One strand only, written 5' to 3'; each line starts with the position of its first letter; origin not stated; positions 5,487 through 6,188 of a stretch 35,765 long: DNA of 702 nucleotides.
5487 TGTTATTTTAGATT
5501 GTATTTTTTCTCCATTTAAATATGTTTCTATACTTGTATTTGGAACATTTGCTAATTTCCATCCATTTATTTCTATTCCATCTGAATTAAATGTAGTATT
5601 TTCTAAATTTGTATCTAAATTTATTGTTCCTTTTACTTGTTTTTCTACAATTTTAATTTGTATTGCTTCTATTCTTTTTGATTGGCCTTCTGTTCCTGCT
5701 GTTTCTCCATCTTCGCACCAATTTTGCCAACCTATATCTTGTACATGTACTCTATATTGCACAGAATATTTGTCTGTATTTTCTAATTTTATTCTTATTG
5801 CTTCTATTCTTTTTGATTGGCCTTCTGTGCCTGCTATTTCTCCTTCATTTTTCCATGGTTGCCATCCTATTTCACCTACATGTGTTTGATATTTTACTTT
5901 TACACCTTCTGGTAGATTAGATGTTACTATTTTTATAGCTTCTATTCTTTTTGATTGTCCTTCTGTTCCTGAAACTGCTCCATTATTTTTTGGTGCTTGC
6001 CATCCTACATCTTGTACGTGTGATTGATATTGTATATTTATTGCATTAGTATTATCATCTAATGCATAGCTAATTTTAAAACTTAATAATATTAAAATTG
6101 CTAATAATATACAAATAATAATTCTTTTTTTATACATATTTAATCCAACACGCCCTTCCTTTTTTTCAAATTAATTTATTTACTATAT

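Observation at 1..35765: One co-directional island encodes a rhamnose-type wall polymer and four ChW-anchored exoenzymes, suggesting the polymer is the ChW ligand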

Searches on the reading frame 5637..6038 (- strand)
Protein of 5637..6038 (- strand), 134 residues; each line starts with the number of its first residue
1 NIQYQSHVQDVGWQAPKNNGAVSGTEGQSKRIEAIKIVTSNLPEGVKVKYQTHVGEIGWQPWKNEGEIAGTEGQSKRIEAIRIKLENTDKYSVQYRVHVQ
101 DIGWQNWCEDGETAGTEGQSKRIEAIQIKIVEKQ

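Call 25: find_related_loci(query=A1, collection=genome_contigs, flank=10000)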
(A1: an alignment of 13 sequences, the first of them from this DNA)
Query A1 (134 aa) in genome_contigs; peptide patterns used: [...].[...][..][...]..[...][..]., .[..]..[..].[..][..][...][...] (x = any residue, [..] = any of these).
193 stretches matched a pattern; 149 encode a relative of the query (tblastn E <= 1e-3); the best 80 are kept; 75 distinct loci.
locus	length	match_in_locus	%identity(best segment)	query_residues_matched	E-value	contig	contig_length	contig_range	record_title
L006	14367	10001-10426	74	1-134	5e-66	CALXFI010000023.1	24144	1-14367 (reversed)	MAG: uncultured Clostridia bacterium isolate BRZ_FR__bin67 genome assembly, contig: BRZ_FR__NODE_2240_length_24144_cov_1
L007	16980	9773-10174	75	1-134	1e-63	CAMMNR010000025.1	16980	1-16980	MAG: uncultured Clostridium sp. isolate ERR4968678_bin.68_MetaWRAP_v1.1_MAG genome assembly, contig: NODE_2239_length_16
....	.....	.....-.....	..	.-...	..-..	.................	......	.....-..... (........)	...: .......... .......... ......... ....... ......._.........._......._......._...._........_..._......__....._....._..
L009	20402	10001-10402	64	1-134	1e-56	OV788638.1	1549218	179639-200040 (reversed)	MAG: uncultured Clostridia bacterium isolate min17_bin01 genome assembly, chromosome: 1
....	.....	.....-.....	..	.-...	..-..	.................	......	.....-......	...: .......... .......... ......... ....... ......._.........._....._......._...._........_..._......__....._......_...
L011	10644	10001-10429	64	1-133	4e-54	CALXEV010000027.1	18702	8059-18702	MAG: uncultured Clostridia bacterium isolate BRZ_CS__bin115 genome assembly, contig: BRZ_CS__NODE_3938_length_18702_cov_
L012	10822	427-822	62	2-133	7e-54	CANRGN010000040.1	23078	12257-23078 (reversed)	MAG: uncultured Clostridia bacterium isolate Lapin-022__bin27 genome assembly, contig: Lapin-022__NODE_2147_length_23078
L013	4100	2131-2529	64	1-133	4e-54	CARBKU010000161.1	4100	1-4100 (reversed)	MAG TPA_asm: uncultured Clostridia bacterium isolate MGBC153658 genome assembly, contig: MGBC153658.161, whole genome sh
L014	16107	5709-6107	62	1-133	5e-54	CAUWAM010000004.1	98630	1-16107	MAG: uncultured Clostridia bacterium isolate ERS329804__bin38 genome assembly, contig: ERS329804_NODE_166_length_98630_c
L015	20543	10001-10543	62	1-133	2e-53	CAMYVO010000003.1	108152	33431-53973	MAG TPA_asm: uncultured Clostridium sp. isolate SRR10912533_bin.66_metaWRAP_v1.3_MAG genome assembly, contig: ERZ1421001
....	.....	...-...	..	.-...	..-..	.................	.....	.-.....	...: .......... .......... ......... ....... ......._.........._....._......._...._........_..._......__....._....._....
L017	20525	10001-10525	61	1-133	1e-52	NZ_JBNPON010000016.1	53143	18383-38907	Clostridium sp. SGI.024 HD143_15, whole genome shotgun sequence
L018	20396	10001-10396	62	2-133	3e-52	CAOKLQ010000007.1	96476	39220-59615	MAG TPA_asm: uncultured Clostridium sp. isolate SRR15604508_bin.6_metawrap_v1.3_MAG genome assembly, contig: NODE.217_le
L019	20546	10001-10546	57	1-133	9e-52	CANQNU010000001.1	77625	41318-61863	MAG: uncultured Clostridia bacterium isolate Lapin-033__bin49 genome assembly, contig: Lapin-033__NODE_213_length_77625_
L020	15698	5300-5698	59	2-134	3e-51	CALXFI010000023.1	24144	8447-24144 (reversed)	MAG: uncultured Clostridia bacterium isolate BRZ_FR__bin67 genome assembly, contig: BRZ_FR__NODE_2240_length_24144_cov_1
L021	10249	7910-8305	60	1-133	9e-51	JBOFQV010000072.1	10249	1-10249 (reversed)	MAG: Clostridium sp. isolate WFFMC_MAG_699 k139_93387_flag=1_multi=4.9670_len=10249, whole genome shotgun sequence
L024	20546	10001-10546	58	1-133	2e-49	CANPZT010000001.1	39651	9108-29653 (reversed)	MAG: uncultured Clostridia bacterium isolate Lapin-004__bin16 genome assembly, contig: Lapin-004__NODE_1146_length_39651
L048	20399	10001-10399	53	1-133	7e-44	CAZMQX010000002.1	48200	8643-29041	MAG TPA_asm: uncultured Candidatus Saccharibacteria bacterium isolate SRP278969_co1_386 genome assembly, contig: NODE_50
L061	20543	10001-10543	54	1-133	7e-42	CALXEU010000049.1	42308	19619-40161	MAG: uncultured Clostridia bacterium isolate E03__bin191 genome assembly, contig: E03__k127_3567829, whole genome shotgu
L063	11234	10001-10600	53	1-133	9e-42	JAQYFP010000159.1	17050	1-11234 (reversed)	MAG: Erysipelotrichaceae bacterium isolate SUG1822 k141_3128887, whole genome shotgun sequence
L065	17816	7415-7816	51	1-133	8e-42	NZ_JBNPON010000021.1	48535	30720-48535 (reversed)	Clostridium sp. SGI.024 HD143_20, whole genome shotgun sequence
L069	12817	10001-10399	53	1-133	2e-41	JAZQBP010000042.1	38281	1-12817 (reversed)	MAG: Candidatus Nanosyncoccus sp. isolate T1900044640_TS20190106.MAGScoT_cleanbin_000039 SGB_1241_k141_141293, whole gen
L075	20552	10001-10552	49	1-132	8e-40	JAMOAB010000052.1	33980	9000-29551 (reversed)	MAG: Bacillota bacterium isolate Bin_63 Bin_63_scaffold_864, whole genome shotgun sequence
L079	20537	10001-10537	49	1-134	1e-39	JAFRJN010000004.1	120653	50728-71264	Candidatus Saccharibacteria bacterium isolate RGIG2527 Goat_Jejunum-4__c32107, whole genome shotgun sequence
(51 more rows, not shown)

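Call 35: predict_structure(alignment_id=A1)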
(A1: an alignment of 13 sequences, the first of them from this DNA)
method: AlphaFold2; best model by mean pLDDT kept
length: 134 residues; sequences in the alignment: 13
mean_pLDDT: 95.8   pTM: 0.89
mean pLDDT of the five models: 95.8, 95.1, 94.7, 94.7, 94.6
residues with pLDDT >= 90: 126; 70-90: 8; 50-70: 0; < 50: 0
segments of 3 or more residues with pLDDT < 50: none
pLDDT, mean of each block of 10 residues (from residue 1): 97 97 92 97 93 97 98 94 96 98 97 95 97 90
secondary structure, 60 per line:
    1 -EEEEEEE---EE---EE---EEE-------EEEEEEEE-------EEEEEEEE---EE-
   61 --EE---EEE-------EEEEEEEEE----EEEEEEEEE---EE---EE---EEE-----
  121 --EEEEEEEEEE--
elements in order: E2-8 E22-24 E32-39 E47-54 E68-70 E78-86 E91-99 E113-115 E123-132

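Call 37: fold_search(model_id=the predicted structure, library=pdb)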
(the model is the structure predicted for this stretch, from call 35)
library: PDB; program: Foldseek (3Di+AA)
matches with E <= 10: 371; with E <= 0.001: 0
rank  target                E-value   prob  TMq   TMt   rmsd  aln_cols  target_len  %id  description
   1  4el6                  7.0e-01  0.21  0.28  0.34   6.9        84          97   12  Crystal structure of IPSE/alpha-1 from Schistosoma mansoni eggs (released 2013-04-10)
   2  2wq4_C                7.0e-01  0.08  0.20  0.20  15.7       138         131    3  N-terminal domain of BC2L-C Lectin from Burkholderia cenocepacia (released 2010-01-12)
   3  5ml2                  1.2e+00  0.07  0.22  0.21  13.8       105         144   14  The crystal structure of PDE6D in complex with inhibitor-3 (released 2017-02-01)
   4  6a3v_A                1.3e+00  0.03  0.15  0.14  17.2       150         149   12  Complex structure of human 4-1BB and 4-1BBL (released 2018-10-10)
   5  6xkr_P                1.3e+00  0.02  0.13  0.14  16.6       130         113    7  Structure of Sasanlimab Fab in complex with PD-1 (released 2020-09-09)
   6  1djs_A                1.5e+00  0.01  0.14  0.10  25.3       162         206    9  LIGAND-BINDING PORTION OF FIBROBLAST GROWTH FACTOR RECEPTOR 2 IN COMPLEX WITH FGF1 (released 2000-01-12)
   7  2kp5_MODEL_1_A        1.6e+00  0.12  0.28  0.37   6.9       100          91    8  NMR structure of Hahellin, a beta-gamma crystallin (released 2010-11-10)
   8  5x72                  1.6e+00  0.06  0.22  0.21  13.6       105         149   14  The crystal Structure PDE delta in complex with (rac)-p9 (released 2017-10-04)
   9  5ml6                  1.6e+00  0.06  0.22  0.21  13.9       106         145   16  The crystal structure of PDE6D in complex to inhibitor-8 (released 2017-02-01)
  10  6a3v_O                1.6e+00  0.03  0.16  0.15  15.4       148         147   11  Complex structure of human 4-1BB and 4-1BBL (released 2018-10-10)
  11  7qjk_CCC              1.7e+00  0.06  0.23  0.21  13.2       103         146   14  Crystal structure of PDE6D in complex with Compound-2 (released 2022-01-26)
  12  3qaz_C                1.7e+00  0.05  0.22  0.17  21.4       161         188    9  IL-2 mutant D10 ternary complex (released 2012-04-11)
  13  1d0g_A                1.7e+00  0.02  0.16  0.15  16.5       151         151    7  CRYSTAL STRUCTURE OF DEATH RECEPTOR 5 (DR5) BOUND TO APO2L/TRAIL (released 1999-10-22)
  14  6o2m_A                1.7e+00  0.02  0.16  0.05  22.0       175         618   10  CDTb Double Heptamer Long Form Modeled from Cryo-EM Map Reconstructed using C7 Symmetry (released 2019-10-30)
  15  2o0o_A                1.8e+00  0.02  0.14  0.13  16.9       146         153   10  Crystal structure of TL1A (released 2007-10-30)
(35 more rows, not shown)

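Call 58: fold_search(model_id=the predicted structure, library=viral)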
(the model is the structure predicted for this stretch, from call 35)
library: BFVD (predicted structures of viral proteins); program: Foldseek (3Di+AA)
matches with E <= 10: 387; with E <= 0.001: 5
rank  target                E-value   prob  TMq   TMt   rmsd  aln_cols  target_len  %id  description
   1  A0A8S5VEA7            5.7e-12  1.00  0.83  0.38   2.4       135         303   37  Lysin [Siphoviridae sp. ctuy39]
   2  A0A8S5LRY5            2.0e-10  1.00  0.72  0.33   3.4       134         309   36  PlyB like endolysin [Siphoviridae sp. ct7EW56]
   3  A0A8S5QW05            1.3e-07  1.00  0.79  0.36   2.4       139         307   22  Putative cytoplasmic protein [Siphoviridae sp. ctzAk96]
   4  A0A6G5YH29            8.6e-07  1.00  0.81  0.22   2.3       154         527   19  (no name in the UniProt tables at hand)
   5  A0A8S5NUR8            2.0e-05  1.00  0.79  0.30   2.2       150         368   20  lysozyme [Siphoviridae sp. ctnMb19]
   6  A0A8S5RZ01            1.5e-01  0.82  0.40  0.46   7.9       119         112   13  Uncharacterized protein [Myoviridae sp. ctNQV2]
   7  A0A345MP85            1.7e-01  0.13  0.24  0.10  16.6       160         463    9  (no name in the UniProt tables at hand)
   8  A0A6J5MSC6            2.8e-01  0.05  0.17  0.07  21.4       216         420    7  Uncharacterized protein [uncultured Caudovirales phage]
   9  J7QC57                3.0e-01  0.14  0.23  0.22  13.4       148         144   11  Uncharacterized protein [Alphaspiravirus yamagawaense]
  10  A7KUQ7                3.9e-01  0.04  0.16  0.03  21.0       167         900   12  (no name in the UniProt tables at hand)
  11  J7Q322                4.3e-01  0.23  0.30  0.24  12.0       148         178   10  Uncharacterized protein [Alphaspiravirus yamagawaense]
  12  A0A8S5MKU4            4.8e-01  0.07  0.20  0.04  16.1       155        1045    8  Uncharacterized protein [Siphoviridae sp. ctrpg19]
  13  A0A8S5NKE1            5.3e-01  0.03  0.16  0.05  17.9       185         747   10  Adhesin protein [Siphoviridae sp. ctK0l2]
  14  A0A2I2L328            5.5e-01  0.16  0.31  0.29  10.6       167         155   12  Uncharacterized protein [Orpheovirus IHUMI-LCC2]
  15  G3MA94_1              5.5e-01  0.04  0.18  0.03  21.0       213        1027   12  Gp353 [Bacillus phage G]
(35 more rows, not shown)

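Call 65: search_protein_families(library=pfam, alignment_id=A2, max_evalue=0.00001)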
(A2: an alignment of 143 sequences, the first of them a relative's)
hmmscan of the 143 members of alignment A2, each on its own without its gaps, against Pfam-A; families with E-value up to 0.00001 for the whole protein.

A. member 1, L038:1975-3021:+ (349 aa): 3 families
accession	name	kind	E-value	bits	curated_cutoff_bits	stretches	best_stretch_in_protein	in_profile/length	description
PF13377.12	Peripla_BP_3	-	9e-36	123.9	26.5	1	173-339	2-166/167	Periplasmic binding protein-like domain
PF00356.27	LacI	-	5.4e-15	55.4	27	1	4-49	2-45/46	Bacterial regulatory proteins, lacI family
PF00532.27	Peripla_BP_1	-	1.1e-14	55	22.2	1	80-333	12-276/281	Periplasmic binding proteins and sugar binding domain of LacI family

B. families by the number of members that match (of 143 scanned): 180 families (the first 25 are shown)
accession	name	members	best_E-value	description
PF16363.11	GDP_Man_Dehyd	5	9e-98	GDP-mannose 4,6 dehydratase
PF04321.23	RmlD_sub_bind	5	1e-96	RmlD substrate binding domain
PF00483.29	NTP_transferase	5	5.3e-77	Nucleotidyl transferase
PF01370.27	Epimerase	5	2.8e-69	NAD dependent epimerase/dehydratase family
PF03816.19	LytR_cpsA_psr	5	1.2e-42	LytR_cpsA_psr family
PF00535.33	Glycos_transf_2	5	7.1e-35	Glycosyl transferase family 2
PF00528.27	BPD_transp_1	5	1.9e-24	Binding-protein-dependent transport system inner membrane component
PF10111.15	Glyco_tranf_2_2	5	1.2e-17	Glycosyltransferase like family 2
PF12804.13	NTP_transf_3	5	4.2e-11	MobA-like NTP transferase domain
PF02719.21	Polysacc_synt_2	4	1.1e-126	Polysaccharide biosynthesis protein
PF00534.26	Glycos_transf_1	4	2.2e-42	Glycosyl transferases group 1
PF13692.12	Glyco_trans_1_4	4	3.3e-36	Glycosyl transferases group 1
PF07993.18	NAD_binding_4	4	1.3e-15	Male sterility protein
PF01073.25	3Beta_HSD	4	2.3e-14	3-beta hydroxysteroid dehydrogenase/isomerase family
PF13641.12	Glyco_tranf_2_3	4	4.4e-13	Glycosyltransferase like family 2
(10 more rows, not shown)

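Call 67: search_protein_families(library=pfam, alignment_id=A3, max_evalue=0.00001)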
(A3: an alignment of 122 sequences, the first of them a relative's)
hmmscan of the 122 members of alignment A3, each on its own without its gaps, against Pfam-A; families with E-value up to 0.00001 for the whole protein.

A. member 1, L017:1816-4134:+ (773 aa): 1 family
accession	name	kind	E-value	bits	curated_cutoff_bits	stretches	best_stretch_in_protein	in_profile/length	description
PF13367.11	PrsW-protease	-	2e-11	44.3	23.5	1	42-197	15-177/196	PrsW family intramembrane metalloprotease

B. families by the number of members that match (of 122 scanned): 157 families (the first 25 are shown)
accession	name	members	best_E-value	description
PF00535.33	Glycos_transf_2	4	2.7e-37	Glycosyl transferase family 2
PF07538.16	ChW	3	4.4e-47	Clostridial hydrophobic W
PF00005.33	ABC_tran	3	7.8e-37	ABC transporter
PF00589.27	Phage_integrase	3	6e-24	Phage integrase family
PF00528.27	BPD_transp_1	3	1.6e-16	Binding-protein-dependent transport system inner membrane component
PF13641.12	Glyco_tranf_2_3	3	6.4e-10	Glycosyltransferase like family 2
PF03816.19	LytR_cpsA_psr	2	1.7e-42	LytR_cpsA_psr family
PF00702.32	Hydrolase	2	1.3e-30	haloacid dehalogenase-like hydrolase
PF00704.34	Glyco_hydro_18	2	1e-25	Glycosyl hydrolases family 18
PF13855.12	LRR_8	2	3.4e-24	Leucine rich repeat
PF01828.24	Peptidase_A4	2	2.2e-23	Peptidase A4 family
PF09479.16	Flg_new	2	4.9e-20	Listeria-Bacteroides repeat domain (List_Bact_rpt)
PF10111.15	Glyco_tranf_2_2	2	2.3e-17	Glycosyltransferase like family 2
PF02447.22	GntP_permease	1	1.2e-148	GntP family permease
PF01053.26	Cys_Met_Meta_PP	1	1.1e-121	Cys/Met metabolism PLP-dependent enzyme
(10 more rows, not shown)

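Call 69: search_protein_families(library=pfam, proteins=[L075:10887-12299:-, L075:12471-13433:-, L048:4990-6648:-, L069:4882-6645:-, L079:4641-6461:-, L021:2182-3129:-, L065:937-1929:-, L075:8189-10834:+, L048:8633-10399:+], max_evalue=0.00001)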
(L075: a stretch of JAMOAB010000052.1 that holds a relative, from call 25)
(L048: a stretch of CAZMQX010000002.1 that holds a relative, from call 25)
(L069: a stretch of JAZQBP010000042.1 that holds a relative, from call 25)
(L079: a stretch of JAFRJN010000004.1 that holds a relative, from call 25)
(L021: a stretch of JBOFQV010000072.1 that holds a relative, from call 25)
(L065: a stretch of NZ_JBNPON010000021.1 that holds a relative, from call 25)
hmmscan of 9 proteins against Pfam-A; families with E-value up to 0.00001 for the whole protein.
L075:10887-12299:- (471 aa): 1 family
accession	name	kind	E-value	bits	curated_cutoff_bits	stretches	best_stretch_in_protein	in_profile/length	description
PF03816.19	LytR_cpsA_psr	-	1.2e-42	146.1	24.6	1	76-235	1-149/150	LytR_cpsA_psr family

L075:12471-13433:- (321 aa): 1 family
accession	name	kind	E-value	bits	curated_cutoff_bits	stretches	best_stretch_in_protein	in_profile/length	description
PF03816.19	LytR_cpsA_psr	-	1.8e-37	129.3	24.6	1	80-239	1-149/150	LytR_cpsA_psr family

L048:4990-6648:- (553 aa): 1 family
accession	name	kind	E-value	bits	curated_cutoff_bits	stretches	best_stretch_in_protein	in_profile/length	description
PF03816.19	LytR_cpsA_psr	-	3.1e-28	99.3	24.6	1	212-365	2-148/150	LytR_cpsA_psr family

L069:4882-6645:- (588 aa): 1 family
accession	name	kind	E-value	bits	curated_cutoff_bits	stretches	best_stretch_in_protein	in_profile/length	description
PF03816.19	LytR_cpsA_psr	-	3.4e-29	102.4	24.6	1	244-397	2-148/150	LytR_cpsA_psr family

L079:4641-6461:- (607 aa): 2 families
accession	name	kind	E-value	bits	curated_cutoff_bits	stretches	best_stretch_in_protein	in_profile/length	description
PF03816.19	LytR_cpsA_psr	-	9.1e-25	88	24.6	1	265-421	2-147/150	LytR_cpsA_psr family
PF13399.11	LytR_C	-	4e-09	37.7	22.2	1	519-568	3-48/86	LytR cell envelope-related transcriptional attenuator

L021:2182-3129:- (316 aa): 1 family
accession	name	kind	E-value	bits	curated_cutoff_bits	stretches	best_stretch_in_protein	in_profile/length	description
PF03816.19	LytR_cpsA_psr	-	5.2e-42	144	24.6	1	89-231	1-148/150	LytR_cpsA_psr family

L065:937-1929:- (331 aa): 1 family
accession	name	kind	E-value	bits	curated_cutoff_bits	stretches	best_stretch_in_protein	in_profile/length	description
PF03816.19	LytR_cpsA_psr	-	1.7e-42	145.6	24.6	1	91-248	1-149/150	LytR_cpsA_psr family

L075:8189-10834:+ (882 aa): 2 families
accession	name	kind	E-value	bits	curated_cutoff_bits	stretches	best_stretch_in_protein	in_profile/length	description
PF07538.16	ChW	-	4.5e-105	343.6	22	6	846-879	1-33/35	Clostridial hydrophobic W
PF08486.15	SpoIID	-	8.2e-25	87.7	23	1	145-232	5-97/97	Stage II sporulation protein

L048:8633-10399:+ (589 aa): 1 family
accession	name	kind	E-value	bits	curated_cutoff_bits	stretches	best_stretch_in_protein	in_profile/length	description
PF07538.16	ChW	-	8.4e-100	326.7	22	6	554-588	1-35/35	Clostridial hydrophobic W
